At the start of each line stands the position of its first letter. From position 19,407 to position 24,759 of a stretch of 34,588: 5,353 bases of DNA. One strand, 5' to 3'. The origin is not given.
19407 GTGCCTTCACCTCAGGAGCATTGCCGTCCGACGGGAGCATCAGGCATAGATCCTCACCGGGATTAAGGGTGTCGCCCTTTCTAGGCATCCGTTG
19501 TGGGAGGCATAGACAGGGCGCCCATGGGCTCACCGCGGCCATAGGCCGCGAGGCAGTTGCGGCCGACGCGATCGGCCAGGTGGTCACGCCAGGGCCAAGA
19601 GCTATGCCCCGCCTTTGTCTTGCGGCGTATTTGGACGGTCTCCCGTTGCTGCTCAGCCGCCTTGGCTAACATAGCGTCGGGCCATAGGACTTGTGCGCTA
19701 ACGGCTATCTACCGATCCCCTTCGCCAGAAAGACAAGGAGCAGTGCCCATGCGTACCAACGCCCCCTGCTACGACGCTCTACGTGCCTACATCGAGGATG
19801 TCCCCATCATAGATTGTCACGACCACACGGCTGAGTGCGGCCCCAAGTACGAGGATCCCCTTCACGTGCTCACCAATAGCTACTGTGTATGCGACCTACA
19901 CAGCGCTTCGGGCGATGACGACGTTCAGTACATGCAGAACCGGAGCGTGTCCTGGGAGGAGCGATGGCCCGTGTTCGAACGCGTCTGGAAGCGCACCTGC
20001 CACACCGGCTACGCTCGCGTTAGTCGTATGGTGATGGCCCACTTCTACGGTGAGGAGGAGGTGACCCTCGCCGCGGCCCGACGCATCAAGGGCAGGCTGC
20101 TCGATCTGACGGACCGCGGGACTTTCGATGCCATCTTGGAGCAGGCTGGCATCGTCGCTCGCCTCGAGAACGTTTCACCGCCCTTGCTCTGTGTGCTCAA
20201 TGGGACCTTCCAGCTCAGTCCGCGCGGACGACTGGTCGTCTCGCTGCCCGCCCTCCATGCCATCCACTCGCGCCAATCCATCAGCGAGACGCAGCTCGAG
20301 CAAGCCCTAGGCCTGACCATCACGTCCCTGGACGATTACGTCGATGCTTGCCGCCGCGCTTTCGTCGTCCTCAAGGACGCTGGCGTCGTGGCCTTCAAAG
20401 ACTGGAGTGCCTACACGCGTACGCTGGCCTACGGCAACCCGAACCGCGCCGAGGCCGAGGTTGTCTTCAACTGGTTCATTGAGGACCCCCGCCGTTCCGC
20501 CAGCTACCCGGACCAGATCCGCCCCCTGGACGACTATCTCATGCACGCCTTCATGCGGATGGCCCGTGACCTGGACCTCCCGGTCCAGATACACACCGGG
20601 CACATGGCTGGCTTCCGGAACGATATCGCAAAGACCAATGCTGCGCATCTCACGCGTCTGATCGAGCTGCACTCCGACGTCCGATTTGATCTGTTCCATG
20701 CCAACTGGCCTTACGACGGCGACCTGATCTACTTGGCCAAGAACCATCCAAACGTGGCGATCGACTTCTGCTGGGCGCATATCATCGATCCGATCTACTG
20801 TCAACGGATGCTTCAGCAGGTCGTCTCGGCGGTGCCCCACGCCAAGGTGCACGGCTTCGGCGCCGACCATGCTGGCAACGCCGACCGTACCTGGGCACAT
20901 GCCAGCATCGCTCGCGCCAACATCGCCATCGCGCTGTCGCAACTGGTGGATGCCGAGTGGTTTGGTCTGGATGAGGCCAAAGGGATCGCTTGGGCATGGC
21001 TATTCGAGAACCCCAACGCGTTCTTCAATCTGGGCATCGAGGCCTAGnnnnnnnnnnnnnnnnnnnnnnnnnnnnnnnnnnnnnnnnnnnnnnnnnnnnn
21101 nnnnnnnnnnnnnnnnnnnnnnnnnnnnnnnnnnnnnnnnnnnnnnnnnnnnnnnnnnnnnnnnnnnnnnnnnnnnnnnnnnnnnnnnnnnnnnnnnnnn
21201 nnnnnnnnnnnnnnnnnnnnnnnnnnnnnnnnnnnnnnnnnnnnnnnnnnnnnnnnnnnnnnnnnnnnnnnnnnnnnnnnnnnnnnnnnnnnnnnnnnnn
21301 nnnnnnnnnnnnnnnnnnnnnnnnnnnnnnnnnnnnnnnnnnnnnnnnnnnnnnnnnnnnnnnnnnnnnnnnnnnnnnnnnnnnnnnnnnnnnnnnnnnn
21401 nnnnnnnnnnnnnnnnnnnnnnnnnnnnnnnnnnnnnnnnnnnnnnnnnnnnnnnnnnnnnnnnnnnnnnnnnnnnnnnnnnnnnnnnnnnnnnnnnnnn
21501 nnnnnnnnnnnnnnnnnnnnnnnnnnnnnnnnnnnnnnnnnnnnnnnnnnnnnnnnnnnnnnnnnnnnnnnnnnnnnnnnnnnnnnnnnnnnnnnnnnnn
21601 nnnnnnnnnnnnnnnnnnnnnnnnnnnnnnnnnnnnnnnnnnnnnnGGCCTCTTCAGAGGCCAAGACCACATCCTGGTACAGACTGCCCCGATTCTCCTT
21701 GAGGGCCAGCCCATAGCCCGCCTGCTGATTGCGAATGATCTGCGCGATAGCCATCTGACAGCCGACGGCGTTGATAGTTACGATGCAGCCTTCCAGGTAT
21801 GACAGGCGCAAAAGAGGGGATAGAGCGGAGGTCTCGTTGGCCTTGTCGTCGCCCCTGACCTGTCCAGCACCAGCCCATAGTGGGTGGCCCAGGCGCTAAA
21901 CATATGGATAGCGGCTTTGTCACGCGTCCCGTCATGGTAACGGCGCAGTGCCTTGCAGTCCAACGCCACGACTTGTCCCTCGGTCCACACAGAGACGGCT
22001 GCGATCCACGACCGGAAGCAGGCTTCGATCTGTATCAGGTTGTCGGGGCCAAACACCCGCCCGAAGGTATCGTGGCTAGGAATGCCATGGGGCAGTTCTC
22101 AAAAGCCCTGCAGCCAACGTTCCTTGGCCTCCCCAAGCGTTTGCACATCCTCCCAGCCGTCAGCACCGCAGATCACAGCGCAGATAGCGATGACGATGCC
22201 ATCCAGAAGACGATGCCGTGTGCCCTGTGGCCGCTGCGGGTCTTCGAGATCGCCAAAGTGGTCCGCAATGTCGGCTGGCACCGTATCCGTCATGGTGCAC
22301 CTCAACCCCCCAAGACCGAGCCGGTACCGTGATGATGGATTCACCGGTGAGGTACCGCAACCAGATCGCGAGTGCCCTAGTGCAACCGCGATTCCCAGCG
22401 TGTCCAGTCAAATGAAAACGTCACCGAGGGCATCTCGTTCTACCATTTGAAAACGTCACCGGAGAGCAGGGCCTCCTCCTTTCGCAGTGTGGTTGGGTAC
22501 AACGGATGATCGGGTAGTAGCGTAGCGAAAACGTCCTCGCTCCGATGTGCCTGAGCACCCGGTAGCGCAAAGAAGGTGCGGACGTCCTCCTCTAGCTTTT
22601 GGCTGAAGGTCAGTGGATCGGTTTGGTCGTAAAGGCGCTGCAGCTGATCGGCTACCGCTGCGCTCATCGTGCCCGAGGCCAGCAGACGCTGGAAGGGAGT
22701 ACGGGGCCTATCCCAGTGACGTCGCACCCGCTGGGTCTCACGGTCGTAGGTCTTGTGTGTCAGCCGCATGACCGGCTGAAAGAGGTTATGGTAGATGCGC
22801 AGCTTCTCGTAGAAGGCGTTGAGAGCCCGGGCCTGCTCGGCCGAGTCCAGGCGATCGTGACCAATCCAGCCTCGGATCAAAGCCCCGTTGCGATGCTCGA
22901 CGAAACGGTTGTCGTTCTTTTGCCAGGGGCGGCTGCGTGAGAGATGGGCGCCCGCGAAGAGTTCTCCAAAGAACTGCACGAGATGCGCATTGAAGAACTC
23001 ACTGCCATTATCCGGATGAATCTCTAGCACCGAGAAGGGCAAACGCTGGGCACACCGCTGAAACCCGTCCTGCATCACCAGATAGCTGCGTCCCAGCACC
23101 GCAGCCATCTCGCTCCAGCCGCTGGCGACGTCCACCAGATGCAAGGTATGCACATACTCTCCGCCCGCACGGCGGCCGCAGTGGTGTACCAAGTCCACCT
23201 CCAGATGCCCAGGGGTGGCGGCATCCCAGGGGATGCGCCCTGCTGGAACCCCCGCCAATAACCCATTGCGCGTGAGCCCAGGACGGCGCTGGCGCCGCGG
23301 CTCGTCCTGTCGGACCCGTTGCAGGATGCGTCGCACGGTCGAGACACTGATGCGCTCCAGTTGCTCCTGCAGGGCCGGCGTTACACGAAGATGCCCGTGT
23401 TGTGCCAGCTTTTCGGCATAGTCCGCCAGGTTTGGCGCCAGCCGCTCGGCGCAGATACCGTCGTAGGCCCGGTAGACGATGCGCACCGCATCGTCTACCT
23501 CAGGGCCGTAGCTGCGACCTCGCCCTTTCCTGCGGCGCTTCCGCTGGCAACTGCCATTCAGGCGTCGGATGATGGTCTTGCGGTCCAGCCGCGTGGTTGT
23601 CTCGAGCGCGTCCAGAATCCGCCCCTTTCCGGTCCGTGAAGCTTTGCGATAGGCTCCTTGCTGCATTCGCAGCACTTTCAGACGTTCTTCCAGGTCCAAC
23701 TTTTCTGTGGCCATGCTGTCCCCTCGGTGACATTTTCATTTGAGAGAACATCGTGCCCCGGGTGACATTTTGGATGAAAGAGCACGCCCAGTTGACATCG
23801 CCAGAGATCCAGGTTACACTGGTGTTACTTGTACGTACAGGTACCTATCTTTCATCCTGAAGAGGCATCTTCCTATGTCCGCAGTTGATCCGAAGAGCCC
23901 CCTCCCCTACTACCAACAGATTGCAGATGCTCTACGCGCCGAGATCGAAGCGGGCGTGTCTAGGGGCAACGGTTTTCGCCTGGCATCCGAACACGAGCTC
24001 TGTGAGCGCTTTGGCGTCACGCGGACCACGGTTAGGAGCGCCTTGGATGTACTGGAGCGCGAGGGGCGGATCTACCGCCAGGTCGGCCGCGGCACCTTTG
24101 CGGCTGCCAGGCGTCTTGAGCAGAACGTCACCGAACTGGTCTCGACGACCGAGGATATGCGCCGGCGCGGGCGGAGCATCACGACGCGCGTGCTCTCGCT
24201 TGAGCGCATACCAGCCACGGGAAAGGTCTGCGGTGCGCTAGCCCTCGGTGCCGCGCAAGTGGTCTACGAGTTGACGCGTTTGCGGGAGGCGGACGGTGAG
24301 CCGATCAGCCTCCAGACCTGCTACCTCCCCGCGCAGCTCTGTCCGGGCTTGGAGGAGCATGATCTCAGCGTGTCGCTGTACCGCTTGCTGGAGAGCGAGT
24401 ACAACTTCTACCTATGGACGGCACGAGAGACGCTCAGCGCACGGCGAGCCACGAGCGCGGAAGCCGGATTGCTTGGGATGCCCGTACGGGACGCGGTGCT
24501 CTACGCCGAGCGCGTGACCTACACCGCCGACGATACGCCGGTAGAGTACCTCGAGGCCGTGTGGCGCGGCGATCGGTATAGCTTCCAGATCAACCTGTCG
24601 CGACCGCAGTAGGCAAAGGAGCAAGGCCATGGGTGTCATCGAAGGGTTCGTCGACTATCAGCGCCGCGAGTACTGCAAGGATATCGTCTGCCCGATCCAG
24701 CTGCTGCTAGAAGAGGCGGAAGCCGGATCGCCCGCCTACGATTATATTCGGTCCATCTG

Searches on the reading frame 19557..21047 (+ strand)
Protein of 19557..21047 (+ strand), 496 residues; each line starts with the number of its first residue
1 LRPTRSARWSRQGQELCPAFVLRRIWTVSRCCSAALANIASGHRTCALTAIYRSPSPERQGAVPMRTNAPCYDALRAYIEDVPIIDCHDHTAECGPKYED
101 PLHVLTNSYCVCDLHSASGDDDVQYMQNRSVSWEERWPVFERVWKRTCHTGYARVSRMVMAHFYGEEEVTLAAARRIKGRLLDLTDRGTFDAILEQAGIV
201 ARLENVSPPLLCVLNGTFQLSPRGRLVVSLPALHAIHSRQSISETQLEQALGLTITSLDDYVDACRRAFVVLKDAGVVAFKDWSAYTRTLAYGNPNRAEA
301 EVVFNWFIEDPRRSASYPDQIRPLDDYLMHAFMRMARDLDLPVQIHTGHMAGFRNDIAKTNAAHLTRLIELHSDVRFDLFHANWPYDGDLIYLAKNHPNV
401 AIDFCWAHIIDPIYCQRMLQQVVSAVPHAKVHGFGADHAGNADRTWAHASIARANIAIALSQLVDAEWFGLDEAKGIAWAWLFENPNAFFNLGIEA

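Call 39: search_protein_families(library=pfam, proteins=[window:19557-21047:+], max_evalue=0.001)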
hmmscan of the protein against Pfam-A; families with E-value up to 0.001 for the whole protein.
window:19557-21047:+ (496 aa): 1 family
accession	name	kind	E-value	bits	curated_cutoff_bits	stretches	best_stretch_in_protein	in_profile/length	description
PF04909.20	Amidohydro_2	-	1.2e-08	35.5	26.4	1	323-428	121-238/289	Amidohydrolase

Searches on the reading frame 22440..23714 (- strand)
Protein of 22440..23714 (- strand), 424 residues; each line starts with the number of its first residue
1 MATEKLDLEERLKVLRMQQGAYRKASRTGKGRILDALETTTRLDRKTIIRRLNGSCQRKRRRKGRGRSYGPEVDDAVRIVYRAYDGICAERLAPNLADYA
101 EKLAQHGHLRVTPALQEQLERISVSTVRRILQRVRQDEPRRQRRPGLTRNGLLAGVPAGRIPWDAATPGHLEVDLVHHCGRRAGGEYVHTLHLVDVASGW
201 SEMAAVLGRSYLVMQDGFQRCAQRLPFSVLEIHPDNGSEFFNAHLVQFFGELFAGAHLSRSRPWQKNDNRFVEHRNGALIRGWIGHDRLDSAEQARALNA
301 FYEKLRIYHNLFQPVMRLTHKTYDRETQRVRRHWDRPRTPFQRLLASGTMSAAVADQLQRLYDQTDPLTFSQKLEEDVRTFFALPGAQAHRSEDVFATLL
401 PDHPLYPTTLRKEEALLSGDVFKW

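Call 39: search_protein_families(library=pfam, proteins=[window:22440-23714:-], max_evalue=0.001)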
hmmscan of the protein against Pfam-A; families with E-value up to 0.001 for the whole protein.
window:22440-23714:- (424 aa): 1 family
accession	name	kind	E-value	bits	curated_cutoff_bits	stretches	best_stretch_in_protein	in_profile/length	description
PF00665.32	rve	-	1.9e-07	31.7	32.6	1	168-263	5-99/102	Integrase core domain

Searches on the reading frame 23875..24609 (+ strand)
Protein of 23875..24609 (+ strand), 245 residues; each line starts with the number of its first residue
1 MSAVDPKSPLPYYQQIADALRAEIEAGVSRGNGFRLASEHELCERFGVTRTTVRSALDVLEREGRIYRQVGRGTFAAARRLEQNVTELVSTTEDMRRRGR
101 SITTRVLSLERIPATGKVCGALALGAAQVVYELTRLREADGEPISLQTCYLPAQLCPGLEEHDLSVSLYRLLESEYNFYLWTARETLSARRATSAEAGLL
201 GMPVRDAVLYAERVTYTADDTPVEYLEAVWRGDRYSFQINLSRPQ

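Call 5: search_protein_families(library=pfam, proteins=[window:23875-24609:+], max_evalue=0.01)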
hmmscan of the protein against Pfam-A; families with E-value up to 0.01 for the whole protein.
seq(245 aa): 8 families
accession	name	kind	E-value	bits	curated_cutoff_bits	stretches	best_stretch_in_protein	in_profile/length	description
PF07702.18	UTRA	-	9.2e-42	142.6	23.8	1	98-235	2-140/141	UTRA domain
PF00392.27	GntR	-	6.9e-14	51.7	27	1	13-75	2-63/64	Bacterial regulatory proteins, gntR family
PF08279.18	HTH_11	-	8.9e-05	22.7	25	1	40-73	19-53/55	HTH domain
PF14502.12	HTH_41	-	0.00056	19.7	25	1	33-67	3-37/48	Helix-turn-helix domain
PF08220.18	HTH_DeoR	-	0.0024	18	21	1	40-72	18-50/57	DeoR-like helix-turn-helix domain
PF12802.13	MarR_2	-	0.0026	18.3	27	1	40-69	24-53/61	MarR family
PF13412.12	HTH_24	-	0.0036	17.3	21.9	1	41-66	22-47/48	Winged helix-turn-helix DNA-binding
PF13545.12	HTH_Crp_2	-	0.0056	17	27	1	30-72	15-57/70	Crp-like helix-turn-helix domain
